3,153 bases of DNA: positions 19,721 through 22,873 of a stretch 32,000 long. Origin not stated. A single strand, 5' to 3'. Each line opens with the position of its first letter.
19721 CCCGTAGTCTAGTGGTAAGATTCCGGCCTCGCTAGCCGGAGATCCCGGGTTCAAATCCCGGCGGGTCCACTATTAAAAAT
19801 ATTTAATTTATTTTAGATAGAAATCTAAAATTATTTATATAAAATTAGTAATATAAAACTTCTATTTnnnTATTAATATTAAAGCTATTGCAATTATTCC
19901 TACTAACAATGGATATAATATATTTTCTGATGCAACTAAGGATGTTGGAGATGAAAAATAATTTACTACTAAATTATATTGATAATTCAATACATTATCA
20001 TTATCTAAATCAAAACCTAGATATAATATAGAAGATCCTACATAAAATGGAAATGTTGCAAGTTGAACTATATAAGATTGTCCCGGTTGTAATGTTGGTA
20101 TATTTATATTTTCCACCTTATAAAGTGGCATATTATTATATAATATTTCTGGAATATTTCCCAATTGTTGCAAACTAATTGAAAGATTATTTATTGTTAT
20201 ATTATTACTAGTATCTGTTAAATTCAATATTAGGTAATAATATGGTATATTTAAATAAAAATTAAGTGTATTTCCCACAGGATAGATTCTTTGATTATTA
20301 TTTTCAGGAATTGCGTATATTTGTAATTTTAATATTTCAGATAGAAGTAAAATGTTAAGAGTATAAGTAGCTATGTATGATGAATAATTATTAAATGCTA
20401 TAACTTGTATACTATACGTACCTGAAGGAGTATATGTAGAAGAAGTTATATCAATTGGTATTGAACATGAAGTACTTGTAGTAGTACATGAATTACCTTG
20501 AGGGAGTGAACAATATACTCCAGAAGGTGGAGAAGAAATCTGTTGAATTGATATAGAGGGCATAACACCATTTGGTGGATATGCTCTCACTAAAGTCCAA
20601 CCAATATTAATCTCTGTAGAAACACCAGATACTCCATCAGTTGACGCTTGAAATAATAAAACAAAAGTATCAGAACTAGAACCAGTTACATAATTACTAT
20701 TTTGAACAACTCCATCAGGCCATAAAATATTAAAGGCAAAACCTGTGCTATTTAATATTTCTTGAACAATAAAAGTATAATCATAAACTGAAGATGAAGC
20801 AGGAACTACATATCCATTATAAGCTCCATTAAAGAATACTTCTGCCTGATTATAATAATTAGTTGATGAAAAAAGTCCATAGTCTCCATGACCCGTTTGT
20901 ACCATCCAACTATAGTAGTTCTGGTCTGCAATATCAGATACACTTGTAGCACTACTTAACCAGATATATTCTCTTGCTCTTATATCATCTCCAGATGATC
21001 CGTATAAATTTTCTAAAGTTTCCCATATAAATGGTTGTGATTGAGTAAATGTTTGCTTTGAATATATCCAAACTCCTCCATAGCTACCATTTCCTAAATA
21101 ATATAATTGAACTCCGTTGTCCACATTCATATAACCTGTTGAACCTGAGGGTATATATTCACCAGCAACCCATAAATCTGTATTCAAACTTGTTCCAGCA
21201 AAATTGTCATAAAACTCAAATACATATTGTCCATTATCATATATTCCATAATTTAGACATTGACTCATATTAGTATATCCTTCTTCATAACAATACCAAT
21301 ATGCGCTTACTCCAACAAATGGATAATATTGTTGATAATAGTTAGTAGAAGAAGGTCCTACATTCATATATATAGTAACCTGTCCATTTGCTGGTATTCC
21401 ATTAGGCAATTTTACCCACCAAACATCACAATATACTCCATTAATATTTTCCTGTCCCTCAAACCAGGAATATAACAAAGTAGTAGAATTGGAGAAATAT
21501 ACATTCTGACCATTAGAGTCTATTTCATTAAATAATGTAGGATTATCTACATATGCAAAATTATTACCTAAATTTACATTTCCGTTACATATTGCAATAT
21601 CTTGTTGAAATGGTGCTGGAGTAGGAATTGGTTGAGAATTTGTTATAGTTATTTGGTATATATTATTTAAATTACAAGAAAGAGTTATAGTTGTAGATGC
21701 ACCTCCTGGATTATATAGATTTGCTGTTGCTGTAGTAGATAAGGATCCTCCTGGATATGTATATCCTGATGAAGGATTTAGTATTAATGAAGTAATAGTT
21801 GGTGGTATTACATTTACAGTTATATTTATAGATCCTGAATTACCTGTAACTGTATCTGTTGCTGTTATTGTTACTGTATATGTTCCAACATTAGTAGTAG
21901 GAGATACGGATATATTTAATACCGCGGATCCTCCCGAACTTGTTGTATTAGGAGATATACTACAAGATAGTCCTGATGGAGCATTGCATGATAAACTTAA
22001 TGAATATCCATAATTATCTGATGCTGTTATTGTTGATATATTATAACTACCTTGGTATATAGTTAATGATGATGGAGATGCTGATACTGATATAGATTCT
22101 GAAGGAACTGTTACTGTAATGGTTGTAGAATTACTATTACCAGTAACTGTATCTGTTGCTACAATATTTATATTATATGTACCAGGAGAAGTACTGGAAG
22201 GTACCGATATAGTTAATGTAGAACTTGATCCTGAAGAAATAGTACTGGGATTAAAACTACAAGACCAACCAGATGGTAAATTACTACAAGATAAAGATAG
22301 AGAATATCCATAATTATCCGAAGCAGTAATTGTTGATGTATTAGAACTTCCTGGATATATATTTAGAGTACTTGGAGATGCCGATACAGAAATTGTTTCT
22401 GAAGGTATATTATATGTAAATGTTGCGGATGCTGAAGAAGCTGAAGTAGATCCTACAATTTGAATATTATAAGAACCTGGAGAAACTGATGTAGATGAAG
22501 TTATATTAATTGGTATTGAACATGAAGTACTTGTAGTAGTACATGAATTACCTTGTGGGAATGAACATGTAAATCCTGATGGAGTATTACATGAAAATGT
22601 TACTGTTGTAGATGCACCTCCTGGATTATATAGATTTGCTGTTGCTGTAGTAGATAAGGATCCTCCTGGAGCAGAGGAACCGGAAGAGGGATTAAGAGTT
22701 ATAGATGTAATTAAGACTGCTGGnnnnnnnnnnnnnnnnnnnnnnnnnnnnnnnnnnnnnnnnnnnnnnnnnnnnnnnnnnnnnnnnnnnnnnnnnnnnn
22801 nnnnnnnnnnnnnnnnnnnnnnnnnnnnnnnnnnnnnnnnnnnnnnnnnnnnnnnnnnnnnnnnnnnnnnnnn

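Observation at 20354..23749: Nested architecture in P2: a second DUF2341-lectin block inserted inside a Cys-knot module, marked by 110-, 66- and 48-nt perfect repeats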

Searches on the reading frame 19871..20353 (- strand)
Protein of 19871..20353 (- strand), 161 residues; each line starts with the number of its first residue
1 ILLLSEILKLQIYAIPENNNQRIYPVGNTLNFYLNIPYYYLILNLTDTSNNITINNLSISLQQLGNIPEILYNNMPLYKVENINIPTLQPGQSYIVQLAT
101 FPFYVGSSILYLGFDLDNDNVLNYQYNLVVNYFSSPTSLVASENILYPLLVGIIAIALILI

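Call 40: search_protein_families(library=pfam, proteins=[window:19871-20353:-], max_evalue=1)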
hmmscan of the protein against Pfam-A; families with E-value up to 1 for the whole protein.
window:19871-20353:- (161 aa): 0 families

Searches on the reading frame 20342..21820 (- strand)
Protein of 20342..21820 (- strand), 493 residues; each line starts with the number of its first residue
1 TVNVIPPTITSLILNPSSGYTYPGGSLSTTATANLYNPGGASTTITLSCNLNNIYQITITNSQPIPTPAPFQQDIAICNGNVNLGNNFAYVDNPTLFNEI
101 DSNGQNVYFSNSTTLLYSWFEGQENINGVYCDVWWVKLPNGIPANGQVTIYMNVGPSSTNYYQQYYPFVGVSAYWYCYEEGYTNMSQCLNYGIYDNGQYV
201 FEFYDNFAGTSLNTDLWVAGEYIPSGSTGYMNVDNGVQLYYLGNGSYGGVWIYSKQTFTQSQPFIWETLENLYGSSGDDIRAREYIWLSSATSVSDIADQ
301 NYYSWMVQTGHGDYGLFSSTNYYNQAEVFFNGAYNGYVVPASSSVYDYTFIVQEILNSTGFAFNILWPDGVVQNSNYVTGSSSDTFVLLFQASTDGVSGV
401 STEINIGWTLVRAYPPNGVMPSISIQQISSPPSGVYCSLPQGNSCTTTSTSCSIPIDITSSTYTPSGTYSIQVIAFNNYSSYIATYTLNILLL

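Call 37: predict_structure(alignment_id=A1)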
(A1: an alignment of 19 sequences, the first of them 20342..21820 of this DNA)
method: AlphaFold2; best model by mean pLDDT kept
length: 493 residues; sequences in the alignment: 19
mean_pLDDT: 56.1   pTM: 0.47
mean pLDDT of the five models: 56.1, 54.5, 52.9, 51.8, 47.3
residues with pLDDT >= 90: 0; 70-90: 143; 50-70: 149; < 50: 201
segments of 3 or more residues with pLDDT < 50: 1-50, 159-182, 184-198, 276-280, 288-345, 369-380, 416-419, 430-437, 446-452, 457-464, 477-482
pLDDT, mean of each block of 10 residues (from residue 1): 40 41 41 42 45 75 73 80 61 79 78 77 77 82 84 67 34 40 45 44 68 74 62 68 64 72 68 57 51 30 28 31 26 32 51 57 53 44 63 62 74 56 61 47 50 48 50 50 51 51
secondary structure, 60 per line:
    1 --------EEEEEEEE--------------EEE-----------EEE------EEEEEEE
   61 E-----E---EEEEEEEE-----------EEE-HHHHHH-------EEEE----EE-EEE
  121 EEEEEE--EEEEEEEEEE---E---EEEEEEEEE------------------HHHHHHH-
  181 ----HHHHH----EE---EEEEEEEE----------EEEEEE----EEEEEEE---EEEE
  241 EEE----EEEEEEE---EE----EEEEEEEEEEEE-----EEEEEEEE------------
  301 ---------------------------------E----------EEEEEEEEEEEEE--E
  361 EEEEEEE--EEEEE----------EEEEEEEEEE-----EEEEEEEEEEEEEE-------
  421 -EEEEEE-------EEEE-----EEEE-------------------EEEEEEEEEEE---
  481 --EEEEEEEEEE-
elements in order: E9-16 E31-33 E45-47 E54-61 E71-78 E90-92 H94-99 E107-110 E118-126 E129-138 E146-154 H173-179 H185-189 E199-206 E217-222 E227-233 E237-243 E248-254 E264-275 E281-288 E345-357 E360-367 E370-374 E385-394 E400-413 E422-427 E435-438 E444-447 E467-477 E483-492

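Call 42: fold_search(model_id=the predicted structure, library=pdb)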
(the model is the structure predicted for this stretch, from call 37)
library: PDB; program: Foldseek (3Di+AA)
matches with E <= 10: 1053; with E <= 0.001: 60
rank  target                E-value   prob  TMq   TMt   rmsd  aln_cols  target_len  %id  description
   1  2sba_A                6.2e-05  1.00  0.24  0.45   9.8       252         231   12  SOYBEAN AGGLUTININ COMPLEXED WITH 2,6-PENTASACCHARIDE (released 1998-12-09)
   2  3pos_B                6.9e-05  1.00  0.25  0.42   7.3       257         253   10  Crystal structure of the globular domain of human calreticulin (released 2011-03-09)
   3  5eyy_A                1.2e-04  1.00  0.25  0.46   8.6       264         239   12  Tetragonal Form of Centrolobium tomentosum seed lectin (CTL) complexed with Man1-3Man-OMe. (released 2016-03-16)
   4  3zvx_A                1.2e-04  1.00  0.24  0.43   9.8       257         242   13  STRUCTURE OF THE LECTIN FROM PLATYPODIUM ELEGANS IN COMPLEX WITH A TRIMANNOSIDE (released 2012-01-11)
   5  2a6w_A                1.2e-04  1.00  0.22  0.43  10.4       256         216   11  Crystal structure of Emp46p carbohydrate recognition domain (CRD), metal-free form (released 2006-01-31)
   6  9vbz_A                1.3e-04  1.00  0.25  0.46   9.7       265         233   12  Lectin FRIL from Lablab purpureus complexed to oligomannose (released 2026-03-18)
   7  5eyx_A                1.3e-04  1.00  0.25  0.45   9.6       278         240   12  Monoclinic Form of Centrolobium tomentosum seed lectin (CTL) complexed with Man1-3Man-OMe. (released 2016-03-16)
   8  8deo_B                1.3e-04  0.99  0.22  0.23  17.4       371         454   10  Structure of AAP A domain and B-repeats (residues 351-813) from Staphylococcus epidermidis (released 2023-05-03)
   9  8g1l                  1.4e-04  1.00  0.21  0.36  12.4       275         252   13  Lectin domain of Aap (Staphylococcus epidermidis Accumulation Associated Protein) (released 2024-02-14)
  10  5t7p_B                1.6e-04  1.00  0.27  0.54   7.5       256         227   10  Crystal structure of Pisum arvense lectin (PAL) complexed with X-Man (released 2017-08-09)
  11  1viw_B                2.2e-04  1.00  0.24  0.51   9.3       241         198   12  TENEBRIO MOLITOR ALPHA-AMYLASE-INHIBITOR COMPLEX (released 1999-07-22)
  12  2a71_D                2.6e-04  1.00  0.26  0.51   6.7       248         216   15  Crystal structure of Emp47p carbohydrate recognition domain (CRD), orthorhombic crystal form (released 2006-01-31)
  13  5t7p_A                2.6e-04  1.00  0.25  0.47   9.1       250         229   10  Crystal structure of Pisum arvense lectin (PAL) complexed with X-Man (released 2017-08-09)
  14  5u38_A                2.6e-04  1.00  0.25  0.46   9.9       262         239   12  Crystal structure of native lectin from Platypodium elegans seeds (PELa) complexed with Man1-3Man-OMe. (released 2017-10-04)
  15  3o0x_A                2.7e-04  1.00  0.24  0.42   8.9       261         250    9  Structural basis of carbohydrate recognition by calreticulin (released 2010-09-29)
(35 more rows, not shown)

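Call 66: find_related_loci(query=A1, collection=viral_contigs, flank=6000)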
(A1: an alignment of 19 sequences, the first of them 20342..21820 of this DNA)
Query A1 (493 aa) in viral_contigs; peptide patterns used: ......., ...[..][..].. (x = any residue, [..] = any of these).
399 stretches matched a pattern, but none encodes a relative of the query by tblastn (E <= 1e-3).

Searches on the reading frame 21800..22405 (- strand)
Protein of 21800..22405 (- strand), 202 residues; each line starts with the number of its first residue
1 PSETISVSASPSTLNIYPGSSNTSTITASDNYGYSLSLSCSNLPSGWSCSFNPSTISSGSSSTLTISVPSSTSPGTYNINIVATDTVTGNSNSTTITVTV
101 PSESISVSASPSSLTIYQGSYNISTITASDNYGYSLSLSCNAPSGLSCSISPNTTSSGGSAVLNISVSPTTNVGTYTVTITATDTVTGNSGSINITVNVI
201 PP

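Call 40: search_protein_families(library=pfam, proteins=[window:21800-22405:-], max_evalue=1)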
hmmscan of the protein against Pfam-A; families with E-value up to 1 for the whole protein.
window:21800-22405:- (202 aa): 20 families
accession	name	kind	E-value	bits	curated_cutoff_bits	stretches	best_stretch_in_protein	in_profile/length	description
PF10633.15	NPCBM_assoc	-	2.2e-07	31.4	24.4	1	18-84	3-76/78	NPCBM-associated, NEW3 domain of alpha-galactosidase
PF01835.25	MG2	-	4.5e-05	24.2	32.8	1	134-191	34-90/96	MG2 domain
PF15418.12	DUF4625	-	7.2e-05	23.5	27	1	61-99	92-129/131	Domain of unknown function (DUF4625)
PF19077.6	Big_13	-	0.0004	21.3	27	1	56-100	56-100/102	Bacterial Ig-like domain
PF18981.6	InlK_D3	-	0.00068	20.1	25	2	172-199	48-75/75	Internalin K domain (D3/D4)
PF05345.18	He_PIG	-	0.00098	20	24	2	8-100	5-95/96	Putative Ig domain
PF00801.26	PKD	-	0.0019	18.6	23.5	2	69-98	51-80/80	PKD domain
PF00028.23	Cadherin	-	0.0038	18.1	28.8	1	74-100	64-90/93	Cadherin domain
PF19410.4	DUF5980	-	0.0049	17.7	27.1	0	155-197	50-93/97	Family of unknown function (DUF5980)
PF03785.20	Peptidase_C25_C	-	0.0051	17.1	25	1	155-187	43-73/79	Peptidase family C25, C terminal ig-like domain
PF23861.1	Ribophorin_II_2nd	-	0.0054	17.3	23.4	0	168-197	72-105/105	Ribophorin II second domain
PF16110.10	DUF4828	-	0.0095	16.8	23.3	0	124-145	44-65/79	Domain of unknown function (DUF4828)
PF02221.20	E1_DerP2_DerF2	-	0.011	16.6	22.7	0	45-86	81-119/133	ML domain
PF14734.12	DUF4469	-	0.017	15.4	22.6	1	52-95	54-96/101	Domain of unknown function (DUF4469) with IG-like fold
PF00868.26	Transglut_N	-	0.025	15.4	27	0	34-81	67-111/114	Transglutaminase family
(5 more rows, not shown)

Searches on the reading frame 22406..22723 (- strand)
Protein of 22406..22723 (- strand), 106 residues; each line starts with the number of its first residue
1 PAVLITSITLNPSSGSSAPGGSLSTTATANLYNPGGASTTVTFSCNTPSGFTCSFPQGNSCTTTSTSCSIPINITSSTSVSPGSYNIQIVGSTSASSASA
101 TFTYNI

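Call 40: search_protein_families(library=pfam, proteins=[window:22406-22723:-], max_evalue=1)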
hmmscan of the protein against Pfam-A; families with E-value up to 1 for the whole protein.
window:22406-22723:- (106 aa): 1 family
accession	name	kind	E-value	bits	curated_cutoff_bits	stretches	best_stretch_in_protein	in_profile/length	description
PF00801.26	PKD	-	0.00032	21.1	23.5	1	9-103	3-77/80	PKD domain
